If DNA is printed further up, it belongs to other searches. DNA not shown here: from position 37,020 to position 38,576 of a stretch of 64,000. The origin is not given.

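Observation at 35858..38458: Tandem divergent sigma-70 paralogs with a 129-nt identical patch and a conserved 5'-UTR motif, embedded between tRNAs and the ftsQAZ cluster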

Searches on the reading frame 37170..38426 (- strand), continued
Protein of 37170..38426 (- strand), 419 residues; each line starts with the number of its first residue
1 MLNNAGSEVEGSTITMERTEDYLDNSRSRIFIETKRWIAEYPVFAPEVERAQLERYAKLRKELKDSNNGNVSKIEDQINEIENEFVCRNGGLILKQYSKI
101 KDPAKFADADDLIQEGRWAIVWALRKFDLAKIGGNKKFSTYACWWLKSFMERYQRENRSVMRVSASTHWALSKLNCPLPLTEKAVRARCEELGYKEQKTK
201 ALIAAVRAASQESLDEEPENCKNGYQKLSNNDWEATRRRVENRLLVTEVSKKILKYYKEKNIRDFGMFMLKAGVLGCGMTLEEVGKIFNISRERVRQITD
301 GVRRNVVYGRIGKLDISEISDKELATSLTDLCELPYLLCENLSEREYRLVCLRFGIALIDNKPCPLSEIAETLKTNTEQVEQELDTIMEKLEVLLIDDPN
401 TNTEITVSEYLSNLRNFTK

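Call 46: find_homologous_proteins(query=A5, max_evalue=1e-15)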
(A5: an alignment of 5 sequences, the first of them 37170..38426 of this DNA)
Query A5 (5 sequences) (419 aa, profile of the alignment): 4187 proteins with E <= 1e-15 among 8000 candidates; the best 120 are listed.
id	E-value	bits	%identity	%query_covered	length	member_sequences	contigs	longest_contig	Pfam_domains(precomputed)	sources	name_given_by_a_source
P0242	1.5e-245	834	35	96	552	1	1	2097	PF04545.23,PF04542.21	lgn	-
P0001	2.0e-208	711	100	100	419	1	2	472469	PF04545.23,PF04542.21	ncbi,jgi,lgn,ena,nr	ncbi:sigma-70 family RNA polymerase sigma factor [bacterium]|nr:sigma-70 family RNA polymerase sigma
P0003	1.3e-197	676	51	95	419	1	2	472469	PF04542.21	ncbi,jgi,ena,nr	ncbi:sigma-70 family RNA polymerase sigma factor [bacterium]|nr:sigma-70 family RNA polymerase sigma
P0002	2.2e-176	606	68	84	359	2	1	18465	PF04545.23,PF04542.21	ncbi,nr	ncbi:sigma-70 family RNA polymerase sigma factor, partial [bacterium]|nr:sigma-70 family RNA polymer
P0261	1.4e-25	108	32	45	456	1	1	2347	PF04545.23,PF00140.26,PF04542.21,PF04539.23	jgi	jgi:RNA polymerase primary sigma factor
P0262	1.8e-25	108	28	48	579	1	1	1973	PF04545.23,PF00140.26,PF03979.20,PF04542.21,PF04539.23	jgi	-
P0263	2.5e-25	107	29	47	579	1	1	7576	PF04545.23,PF00140.26,PF03979.20,PF04542.21,PF04539.23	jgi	-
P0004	2.8e-25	107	27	67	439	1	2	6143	PF04545.23,PF00140.26,PF04542.21,PF04539.23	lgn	-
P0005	2.8e-25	107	28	54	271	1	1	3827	PF04545.23,PF00140.26,PF04542.21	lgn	-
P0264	3.5e-25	107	28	45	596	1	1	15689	PF04545.23,PF00140.26,PF03979.20,PF04542.21,PF04539.23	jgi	jgi:RNA polymerase primary sigma factor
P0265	3.6e-25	107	27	63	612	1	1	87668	PF04546.20,PF04545.23,PF00140.26,PF03979.20,PF04542.21,PF04539.23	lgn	-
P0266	6.1e-25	106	27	45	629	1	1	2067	PF04546.20,PF04545.23,PF00140.26,PF03979.20,PF04542.21,PF04539.23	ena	-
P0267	6.5e-25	106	28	45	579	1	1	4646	PF04545.23,PF00140.26,PF03979.20,PF04542.21,PF04539.23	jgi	jgi:RNA polymerase primary sigma factor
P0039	8.3e-25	105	33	45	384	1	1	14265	PF04545.23,PF00140.26,PF03979.20,PF04542.21,PF04539.23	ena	-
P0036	8.6e-25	105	29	45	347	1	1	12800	PF04545.23,PF00140.26,PF03979.20,PF04542.21,PF04539.23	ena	-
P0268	8.7e-25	105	32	45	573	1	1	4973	PF04545.23,PF00140.26,PF03979.20,PF04542.21,PF04539.23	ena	-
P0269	1.0e-24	105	27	48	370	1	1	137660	PF04545.23,PF00140.26,PF04542.21,PF04539.23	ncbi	ncbi:MAG: RNA polymerase sigma factor, RpoD/SigA family [Cyanophyceae cyanobacterium]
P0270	1.2e-24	105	32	45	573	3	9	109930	PF04545.23,PF00140.26,PF03979.20,PF04542.21,PF04539.23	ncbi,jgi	jgi:RNA polymerase primary sigma factor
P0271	1.3e-24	105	30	47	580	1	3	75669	PF04545.23,PF00140.26,PF03979.20,PF04542.21,PF04539.23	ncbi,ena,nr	ncbi:MAG: RNA polymerase sigma factor RpoD [Candidatus Cloacimonetes bacterium]|nr:RNA polymerase si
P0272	1.4e-24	105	29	48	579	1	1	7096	PF04545.23,PF00140.26,PF03979.20,PF04542.21,PF04539.23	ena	-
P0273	1.4e-24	105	27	48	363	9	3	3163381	PF04545.23,PF00140.26,PF04542.21,PF04539.23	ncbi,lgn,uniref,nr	ncbi:RNA polymerase, sigma 70 subunit, RpoD subfamily [Cyanobacterium stanieri PCC 7202]|uniref:RNA 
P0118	1.5e-24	105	30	45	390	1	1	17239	PF04545.23,PF00140.26,PF04542.21,PF04539.23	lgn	-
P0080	1.7e-24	104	32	45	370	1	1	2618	PF04545.23,PF00140.26,PF03979.20,PF04542.21,PF04539.23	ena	-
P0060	1.9e-24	104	32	45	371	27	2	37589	PF04545.23,PF00140.26,PF03979.20,PF04542.21,PF04539.23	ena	-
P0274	2.2e-24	104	29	48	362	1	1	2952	PF04545.23,PF00140.26,PF04542.21,PF04539.23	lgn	-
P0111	2.2e-24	104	31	45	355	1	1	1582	PF04545.23,PF00140.26,PF04542.21,PF04539.23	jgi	-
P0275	2.5e-24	104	28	47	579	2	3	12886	PF04545.23,PF00140.26,PF03979.20,PF04542.21,PF04539.23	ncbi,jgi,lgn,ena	-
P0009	2.6e-24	104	33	45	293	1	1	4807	PF04545.23,PF00140.26,PF04542.21,PF04539.23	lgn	-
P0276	2.7e-24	104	30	47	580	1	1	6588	PF04545.23,PF00140.26,PF03979.20,PF04542.21,PF04539.23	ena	-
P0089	2.8e-24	104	26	62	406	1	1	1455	PF04545.23,PF04542.21,PF04539.23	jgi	jgi:RNA polymerase primary sigma factor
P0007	2.8e-24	104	33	45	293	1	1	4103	PF04545.23,PF00140.26,PF04542.21,PF04539.23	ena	-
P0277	2.8e-24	104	30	45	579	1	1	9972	PF04545.23,PF00140.26,PF03979.20,PF04542.21,PF04539.23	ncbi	-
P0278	2.9e-24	104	29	46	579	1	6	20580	PF04545.23,PF00140.26,PF03979.20,PF04542.21,PF04539.23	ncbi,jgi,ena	-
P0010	2.9e-24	104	32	45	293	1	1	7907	PF04545.23,PF00140.26,PF04542.21,PF04539.23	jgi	jgi:RNA polymerase primary sigma factor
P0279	3.1e-24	104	29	48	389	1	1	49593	PF04545.23,PF00140.26,PF04542.21,PF04539.23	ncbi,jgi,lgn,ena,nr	ncbi:MAG: RpoD/SigA family RNA polymerase sigma factor [Iphinoe sp. HA4291-MV1]|jgi:RNA polymerase n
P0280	3.6e-24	103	28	45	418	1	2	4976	PF04545.23,PF00140.26,PF03979.20,PF04542.21,PF04539.23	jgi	-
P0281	4.0e-24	103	28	47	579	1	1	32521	PF04545.23,PF00140.26,PF03979.20,PF04542.21,PF04539.23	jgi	-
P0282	4.2e-24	103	28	45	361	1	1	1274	PF04545.23,PF00140.26,PF03979.20,PF04542.21,PF04539.23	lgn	-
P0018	4.6e-24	103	31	45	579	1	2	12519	PF04545.23,PF00140.26,PF03979.20,PF04542.21,PF04539.23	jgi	jgi:RNA polymerase primary sigma factor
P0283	5.3e-24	103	29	48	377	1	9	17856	PF04545.23,PF00140.26,PF04542.21,PF04539.23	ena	-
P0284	5.3e-24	103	28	45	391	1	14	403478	PF04545.23,PF00140.26,PF04542.21,PF04539.23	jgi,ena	-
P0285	5.3e-24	103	28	45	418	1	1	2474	PF04545.23,PF00140.26,PF03979.20,PF04542.21,PF04539.23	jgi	jgi:RNA polymerase primary sigma factor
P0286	5.4e-24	103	25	62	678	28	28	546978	PF04546.20,PF04545.23,PF00140.26,PF03979.20,PF04542.21,PF04539.23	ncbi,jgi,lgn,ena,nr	ncbi:MAG: RNA polymerase sigma factor RpoD [Tepidiphilus sp.]|jgi:RNA polymerase primary sigma facto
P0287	5.5e-24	103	30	45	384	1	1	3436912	PF04545.23,PF00140.26,PF04542.21,PF04539.23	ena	-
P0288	5.5e-24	103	29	48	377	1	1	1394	PF04545.23,PF00140.26,PF04542.21,PF04539.23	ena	-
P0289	5.6e-24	103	29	48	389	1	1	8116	PF04545.23,PF00140.26,PF04542.21,PF04539.23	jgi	jgi:RNA polymerase sigma factor (RpoD-like family)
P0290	5.7e-24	103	29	47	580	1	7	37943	PF04545.23,PF00140.26,PF03979.20,PF04542.21,PF04539.23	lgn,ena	-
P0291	5.7e-24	103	29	48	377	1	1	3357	PF04545.23,PF00140.26,PF04542.21,PF04539.23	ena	-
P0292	6.4e-24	103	29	48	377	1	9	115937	PF04545.23,PF00140.26,PF04542.21,PF04539.23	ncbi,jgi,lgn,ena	jgi:RNA polymerase sigma factor (RpoD-like family)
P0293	7.0e-24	102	28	63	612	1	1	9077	PF04546.20,PF04545.23,PF00140.26,PF03979.20,PF04542.21,PF04539.23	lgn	-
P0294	7.1e-24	102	30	48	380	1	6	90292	PF04545.23,PF00140.26,PF04542.21,PF04539.23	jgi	jgi:RNA polymerase sigma factor (RpoD-like family)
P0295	7.1e-24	102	29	48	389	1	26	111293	PF04545.23,PF00140.26,PF04542.21,PF04539.23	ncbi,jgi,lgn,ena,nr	ncbi:MAG: RpoD/SigA family RNA polymerase sigma factor [Dolichospermum sp.]|jgi:RNA polymerase prima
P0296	7.2e-24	102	28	48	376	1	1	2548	PF04545.23,PF00140.26,PF04542.21,PF04539.23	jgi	jgi:RNA polymerase sigma factor (RpoD-like family)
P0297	7.4e-24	102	29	48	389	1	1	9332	PF04545.23,PF00140.26,PF04542.21,PF04539.23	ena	-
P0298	7.5e-24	102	29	48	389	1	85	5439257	PF04545.23,PF00140.26,PF04542.21,PF04539.23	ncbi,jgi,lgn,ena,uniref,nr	ncbi:RpoD/SigA family RNA polymerase sigma factor [Dolichospermum sp. UHCC 0684]|jgi:RNA polymerase 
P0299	8.0e-24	102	29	48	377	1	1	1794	PF04545.23,PF00140.26,PF04542.21,PF04539.23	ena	-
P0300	8.1e-24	102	29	48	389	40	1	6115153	PF04545.23,PF00140.26,PF04542.21,PF04539.23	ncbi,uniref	ncbi:RpoD/SigA family RNA polymerase sigma factor [Anabaena azotica]|uniref:RpoD/SigA family RNA pol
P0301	8.2e-24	102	30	48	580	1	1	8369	PF04545.23,PF00140.26,PF03979.20,PF04542.21,PF04539.23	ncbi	-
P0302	8.3e-24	102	28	45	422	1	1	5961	PF04545.23,PF00140.26,PF03979.20,PF04542.21,PF04539.23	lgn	-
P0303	8.6e-24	102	30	45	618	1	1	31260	PF04546.20,PF04545.23,PF00140.26,PF03979.20,PF04542.21,PF04539.23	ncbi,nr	ncbi:RNA polymerase subunit sigma-70 [Gammaproteobacteria bacterium SCGC AG-212-F23]|nr:RNA polymera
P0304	8.9e-24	102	30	48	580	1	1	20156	PF04545.23,PF00140.26,PF03979.20,PF04542.21,PF04539.23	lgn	-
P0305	9.4e-24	102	33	45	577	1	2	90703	PF04545.23,PF00140.26,PF03979.20,PF04542.21,PF04539.23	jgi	jgi:RNA polymerase primary sigma factor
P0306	9.7e-24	102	29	48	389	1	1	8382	PF04545.23,PF00140.26,PF04542.21,PF04539.23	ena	-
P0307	9.9e-24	102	29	48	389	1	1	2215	PF04545.23,PF00140.26,PF04542.21,PF04539.23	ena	-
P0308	1.0e-23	102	38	15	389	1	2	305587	PF04545.23,PF00140.26,PF04542.21,PF04539.23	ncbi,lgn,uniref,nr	ncbi:RpoD/SigA family RNA polymerase sigma factor [Anabaena minutissima FACHB-250]|uniref:RpoD/SigA 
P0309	1.0e-23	102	26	53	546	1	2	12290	PF04545.23,PF00140.26,PF03979.20,PF04542.21,PF04539.23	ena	-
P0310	1.1e-23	102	32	45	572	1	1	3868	PF04545.23,PF00140.26,PF03979.20,PF04542.21,PF04539.23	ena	-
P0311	1.1e-23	102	38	15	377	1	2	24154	PF04545.23,PF00140.26,PF04542.21,PF04539.23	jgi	jgi:RNA polymerase sigma factor (RpoD-like family)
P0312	1.1e-23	102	26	48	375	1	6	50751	PF04545.23,PF00140.26,PF04542.21,PF04539.23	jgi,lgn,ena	jgi:RNA polymerase sigma factor (RpoD-like family)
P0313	1.2e-23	102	38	15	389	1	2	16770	PF04545.23,PF00140.26,PF04542.21,PF04539.23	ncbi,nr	ncbi:MAG: RNA polymerase sigma factor, RpoD/SigA family [Nostocales cyanobacterium]|nr:MAG: RNA poly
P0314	1.2e-23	102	28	57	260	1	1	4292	PF04545.23,PF04542.21,PF04539.23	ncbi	ncbi:MAG TPA: RNA polymerase sigma factor RpoD, partial [Pseudoxanthomonas sp.]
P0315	1.2e-23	102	29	48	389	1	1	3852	PF04545.23,PF00140.26,PF04542.21,PF04539.23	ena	-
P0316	1.2e-23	102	29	48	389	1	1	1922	PF04545.23,PF00140.26,PF04542.21,PF04539.23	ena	-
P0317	1.2e-23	102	50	8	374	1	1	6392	PF04545.23,PF00140.26,PF04542.21,PF04539.23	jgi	-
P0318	1.2e-23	102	27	66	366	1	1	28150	PF04545.23,PF00140.26,PF04542.21,PF04539.23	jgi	-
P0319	1.3e-23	102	29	48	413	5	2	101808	PF13518.13,PF04545.23,PF00140.26,PF04542.21,PF04539.23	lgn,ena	-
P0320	1.3e-23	102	27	45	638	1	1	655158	PF04546.20,PF04545.23,PF00140.26,PF03979.20,PF04542.21,PF04539.23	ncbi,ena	-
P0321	1.3e-23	102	38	15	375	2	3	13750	PF04545.23,PF00140.26,PF04542.21,PF04539.23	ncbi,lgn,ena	-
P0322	1.4e-23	101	28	45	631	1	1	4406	PF04546.20,PF04545.23,PF00140.26,PF03979.20,PF04542.21,PF04539.23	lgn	-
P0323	1.5e-23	101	38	15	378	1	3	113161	PF04545.23,PF00140.26,PF04542.21,PF04539.23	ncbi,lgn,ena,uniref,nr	ncbi:MAG: RpoD/SigA family RNA polymerase sigma factor [Nostoc sp. NMS7]|uniref:RpoD/SigA family RNA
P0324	1.5e-23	101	29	62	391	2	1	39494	PF04545.23,PF00140.26,PF04542.21,PF04539.23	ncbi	-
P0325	1.5e-23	101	27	53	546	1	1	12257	PF04545.23,PF00140.26,PF03979.20,PF04542.21,PF04539.23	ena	-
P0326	1.5e-23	101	30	45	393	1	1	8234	PF04545.23,PF00140.26,PF04542.21,PF04539.23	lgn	-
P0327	1.5e-23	101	29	47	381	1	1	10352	PF04545.23,PF00140.26,PF04542.21,PF04539.23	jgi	jgi:RNA polymerase sigma factor (RpoD-like family)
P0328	1.5e-23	101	29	48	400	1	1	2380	PF04545.23,PF00140.26,PF04542.21,PF04539.23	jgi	-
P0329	1.5e-23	101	25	72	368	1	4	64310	PF04545.23,PF00140.26,PF04542.21,PF04539.23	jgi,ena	jgi:RNA polymerase sigma factor (RpoD-like family)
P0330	1.7e-23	101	29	45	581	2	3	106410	PF04545.23,PF00140.26,PF03979.20,PF04542.21,PF04539.23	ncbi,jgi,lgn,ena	-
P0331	1.7e-23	101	28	47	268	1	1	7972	PF04545.23,PF00140.26,PF04542.21,PF04539.23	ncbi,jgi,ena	-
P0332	1.8e-23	101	27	45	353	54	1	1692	PF04545.23,PF00140.26,PF04542.21,PF04539.23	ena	-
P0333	1.8e-23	101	28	45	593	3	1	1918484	PF04545.23,PF00140.26,PF03979.20,PF04542.21,PF04539.23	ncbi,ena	-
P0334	1.8e-23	101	27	45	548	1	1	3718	PF04545.23,PF00140.26,PF03979.20,PF04542.21,PF04539.23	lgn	-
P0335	1.9e-23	101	29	48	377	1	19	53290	PF04545.23,PF00140.26,PF04542.21,PF04539.23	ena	-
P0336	1.9e-23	101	28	45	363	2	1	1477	PF04545.23,PF00140.26,PF03979.20,PF04542.21,PF04539.23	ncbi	-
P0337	2.0e-23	101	29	62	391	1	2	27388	PF04545.23,PF00140.26,PF04542.21,PF04539.23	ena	-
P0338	2.1e-23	101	31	45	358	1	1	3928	PF04545.23,PF00140.26,PF03979.20,PF04542.21,PF04539.23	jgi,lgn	jgi:RNA polymerase primary sigma factor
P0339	2.1e-23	101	28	48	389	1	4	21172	PF04545.23,PF00140.26,PF04542.21,PF04539.23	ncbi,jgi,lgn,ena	ncbi:MAG: RNA polymerase sigma factor, RpoD/SigA family [Mastigocladus sp. ERB_26_2]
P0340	2.2e-23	101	38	15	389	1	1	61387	PF04545.23,PF00140.26,PF04542.21,PF04539.23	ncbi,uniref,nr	ncbi:RpoD/SigA family RNA polymerase sigma factor [Anabaenopsis sp. FSS-46]|uniref:RpoD/SigA family 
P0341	2.3e-23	101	29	47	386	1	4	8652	PF04545.23,PF00140.26,PF04542.21,PF04539.23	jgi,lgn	-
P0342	2.4e-23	101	29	45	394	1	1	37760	PF04545.23,PF00140.26,PF03979.20,PF04542.21,PF04539.23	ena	-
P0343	2.4e-23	101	38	15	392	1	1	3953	PF04545.23,PF00140.26,PF04542.21,PF04539.23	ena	-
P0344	2.5e-23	101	27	48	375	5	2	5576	PF04545.23,PF00140.26,PF04542.21,PF04539.23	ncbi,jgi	jgi:RNA polymerase sigma factor (RpoD-like family)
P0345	2.6e-23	101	38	15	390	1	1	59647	PF04545.23,PF00140.26,PF04542.21,PF04539.23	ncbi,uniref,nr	ncbi:RpoD/SigA family RNA polymerase sigma factor [Nostoc sp. PA-18-2419]|uniref:RpoD/SigA family RN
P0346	2.6e-23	101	27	45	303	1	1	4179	PF04545.23,PF04542.21,PF04539.23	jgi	jgi:RNA polymerase primary sigma factor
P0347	2.6e-23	101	26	45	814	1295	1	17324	PF04546.20,PF04545.23,PF00140.26,PF03979.20,PF04542.21,PF04539.23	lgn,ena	-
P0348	2.7e-23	100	26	45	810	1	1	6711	PF04546.20,PF04545.23,PF00140.26,PF03979.20,PF04542.21,PF04539.23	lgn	-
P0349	2.9e-23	100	38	15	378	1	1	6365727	PF04545.23,PF00140.26,PF04542.21,PF04539.23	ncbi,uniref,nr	ncbi:Sigma 28 (Flagella/Sporulation) [Trichormus variabilis ATCC 29413]|uniref:Sigma 28 (Flagella/Sp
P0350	3.0e-23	100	27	66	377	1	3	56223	PF04545.23,PF00140.26,PF04542.21,PF04539.23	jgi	jgi:RNA polymerase sigma factor (RpoD-like family)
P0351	3.0e-23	100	38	15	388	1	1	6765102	PF04545.23,PF00140.26,PF04542.21,PF04539.23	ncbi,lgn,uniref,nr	ncbi:RpoD/SigA family RNA polymerase sigma factor [Nostoc sp. TCL26-01]|uniref:RpoD/SigA family RNA 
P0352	3.1e-23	100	28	45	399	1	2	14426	PF04545.23,PF00140.26,PF04542.21,PF04539.23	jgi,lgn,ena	jgi:RNA polymerase primary sigma factor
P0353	3.1e-23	100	28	45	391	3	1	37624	PF04545.23,PF00140.26,PF04542.21,PF04539.23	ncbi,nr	ncbi:MAG: RpoD/SigA family RNA polymerase sigma factor [Leptolyngbyaceae cyanobacterium T60_A2020_04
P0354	3.1e-23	100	30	45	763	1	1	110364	PF04546.20,PF04545.23,PF12796.14,PF00140.26,PF04542.21,PF13637.13,PF04539.23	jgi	jgi:RNA polymerase primary sigma factor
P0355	3.1e-23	100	28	48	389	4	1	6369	PF04545.23,PF00140.26,PF04542.21,PF04539.23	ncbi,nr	ncbi:MAG: RpoD/SigA family RNA polymerase sigma factor [Fischerella sp.]|nr:RpoD/SigA family RNA pol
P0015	3.2e-23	100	32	45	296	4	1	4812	PF04545.23,PF00140.26,PF04542.21,PF04539.23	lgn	-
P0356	3.3e-23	100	29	47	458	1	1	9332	PF04545.23,PF00140.26,PF04542.21,PF04539.23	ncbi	-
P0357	3.3e-23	100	28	47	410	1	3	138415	PF04545.23,PF00140.26,PF04542.21,PF04539.23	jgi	jgi:RNA polymerase sigma factor (RpoD-like family)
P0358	3.4e-23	100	30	45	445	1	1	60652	PF04545.23,PF00140.26,PF04542.21,PF04539.23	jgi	jgi:RNA polymerase primary sigma factor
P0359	3.4e-23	100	31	47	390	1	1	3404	PF04545.23,PF00140.26,PF04542.21,PF04539.23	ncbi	ncbi:MAG: RNA polymerase sigma factor, RpoD/SigA family [Cyanobacteria bacterium J06631_9]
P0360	3.6e-23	100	26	45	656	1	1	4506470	PF04546.20,PF04545.23,PF00140.26,PF03979.20,PF04542.21,PF04539.23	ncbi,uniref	ncbi:RNA polymerase sigma factor RpoD [Dechloromonas sp. ARDL1]|uniref:RNA polymerase sigma factor R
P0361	3.7e-23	100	30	45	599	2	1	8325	PF04545.23,PF00140.26,PF04542.21,PF04539.23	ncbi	-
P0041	3.7e-23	100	30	45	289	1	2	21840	PF04545.23,PF00140.26,PF04542.21,PF04539.23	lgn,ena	-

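Call 49: predict_structure(alignment_id=A3)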
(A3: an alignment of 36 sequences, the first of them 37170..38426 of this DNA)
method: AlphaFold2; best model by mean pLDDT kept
length: 419 residues; sequences in the alignment: 36
mean_pLDDT: 77.8   pTM: 0.46
mean pLDDT of the five models: 77.8, 73.8, 73.2, 73.1, 71.9
residues with pLDDT >= 90: 161; 70-90: 134; 50-70: 66; < 50: 58
segments of 3 or more residues with pLDDT < 50: 1-25, 213-231, 236-240, 312-316
pLDDT, mean of each block of 10 residues (from residue 1): 36 44 58 88 93 96 88 96 96 92 72 94 95 85 95 77 72 78 91 92 81 47 37 48 55 55 78 74 85 90 71 51 72 81 91 78 89 95 96 89 91 72
secondary structure, 60 per line:
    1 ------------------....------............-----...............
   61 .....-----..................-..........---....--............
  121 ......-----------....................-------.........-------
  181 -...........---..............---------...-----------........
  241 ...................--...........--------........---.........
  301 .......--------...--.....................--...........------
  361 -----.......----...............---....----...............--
elements in order: H19-22 H29-40 H46-65 H71-88 H90-99 H103-106 H109-126 H138-157 H165-173 H182-192 H196-209 H233-259 H262-272 H281-288 H292-307 H321-341 H344-354 H366-372 H377-391 E395-398 E403-406 H407-417
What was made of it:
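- On ECF (group 4) sigma factors: The AF2 model has three helices between sigma2 and sigma4 (call 49).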

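Call 58: fold_search(model_id=the predicted structure, library=pdb)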
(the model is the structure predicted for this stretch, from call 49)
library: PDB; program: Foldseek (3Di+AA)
matches with E <= 10: 344; with E <= 0.001: 147
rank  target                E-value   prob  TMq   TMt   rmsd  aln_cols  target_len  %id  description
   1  8dy9_F                3.8e-08  1.00  0.32  0.43  21.9       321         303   20  Streptomyces venezuelae RNAP unconstrained open promoter complex with WhiA and WhiB transcription factors (released 2023-03-01)
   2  9e86_F                8.3e-08  1.00  0.31  0.41  21.3       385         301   20  De Novo Mycobacterium tuberculosis transcription initiation promoter complex with 5-mer RNA and open Beta' clamp (RNA  (released 2025-10-01)
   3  8r3m_F                1.1e-07  1.00  0.29  0.39  22.2       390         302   18  Mycobacterium smegnatis RNA polymerase transcription initiation complex with SigmaA, RbpA, HelD N-terminal, CO and PCh (released 2024-10-02)
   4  7p5x_AF               1.1e-07  1.00  0.33  0.41  22.1       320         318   20  Mycobacterial RNAP with transcriptional activator PafBC (released 2021-12-22)
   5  6edt_F                1.1e-07  1.00  0.30  0.39  21.4       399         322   20  Mycobacterium tuberculosis RNAP open promoter complex with RbpA/CarD and AP3 promoter (released 2018-11-21)
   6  6dcf_F                1.3e-07  1.00  0.32  0.44  21.4       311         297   20  Crystal structure of a Mycobacterium smegmatis transcription initiation complex with Rifampicin-resistant RNA polymera (released 2018-09-05)
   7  5tw1_F                1.4e-07  1.00  0.35  0.46  22.0       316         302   18  Crystal structure of a Mycobacterium smegmatis transcription initiation complex with RbpA (released 2017-01-18)
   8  6ccv_F                1.4e-07  1.00  0.33  0.44  21.8       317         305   20  Crystal structure of a Mycobacterium smegmatis RNA polymerase transcription initiation complex with inhibitor Rifampic (released 2018-08-15)
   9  5vi8_F                1.5e-07  1.00  0.35  0.44  22.0       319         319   19  Structure of a mycobacterium smegmatis transcription initiation complex with an upstream-fork promoter fragment (released 2017-04-26)
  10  7rdq_F                1.7e-07  1.00  0.33  0.38  21.7       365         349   20  Cryo-EM structure of Thermus thermophilus reiterative transcription complex with 11nt oligo-G RNA (released 2022-02-02)
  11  9e85_F                1.7e-07  1.00  0.35  0.45  21.9       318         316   20  De Novo Mycobacterium tuberculosis transcription initiation promoter complex with 6-mer RNA and closed Beta' clamp (RN (released 2025-10-01)
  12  6vvv_F                2.0e-07  1.00  0.34  0.45  21.6       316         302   19  Crystal structure of a Mycobacterium smegmatis transcription initiation complex with Rifampicin-resistant RNA polymera (released 2020-10-21)
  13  9uko_F                2.1e-07  1.00  0.32  0.38  21.6       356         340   19  CryoEM structure of the T.thermophilus transcription initiation complex bound to Ap4A-C, -1 dA in the template DNA str (released 2025-10-22)
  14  4g7h_P                2.1e-07  1.00  0.31  0.36  22.2       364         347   18  Crystal structure of Thermus thermophilus transcription initiation complex (released 2012-10-31)
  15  9ujl_F                2.4e-07  1.00  0.32  0.39  21.2       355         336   19  CryoEM structure of the T.thermophilus transcription initiation complex in the presence of Ap4A (released 2025-10-22)
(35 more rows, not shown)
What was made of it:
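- On Sigma-70 family: The AF2 model (pLDDT 77.8) has as its best Foldseek PDB hits SigA/HrdB/RpoS chains, probability 1.0, E about 1e-7 (calls 49, 58).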

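Call 73: search_protein_families(library=padloc, proteins=[window:37170-38426:-], max_evalue=0.001)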
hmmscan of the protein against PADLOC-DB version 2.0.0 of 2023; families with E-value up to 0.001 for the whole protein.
window:37170-38426:- (419 aa): 1 family
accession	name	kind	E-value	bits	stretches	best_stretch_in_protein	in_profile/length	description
PDLC02203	MzaA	-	5.8e-14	49.3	2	102-163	449-507/683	-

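Call 74: search_protein_families(library=phrogs, proteins=[window:37170-38426:-], max_evalue=0.001)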
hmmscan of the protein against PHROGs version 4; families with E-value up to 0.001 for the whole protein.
window:37170-38426:- (419 aa): 1 family
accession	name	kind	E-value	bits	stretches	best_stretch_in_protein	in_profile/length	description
phrog_351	-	transcription regulation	1.6e-25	90.9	2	52-305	475-721/928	RNA polymerase sigma factor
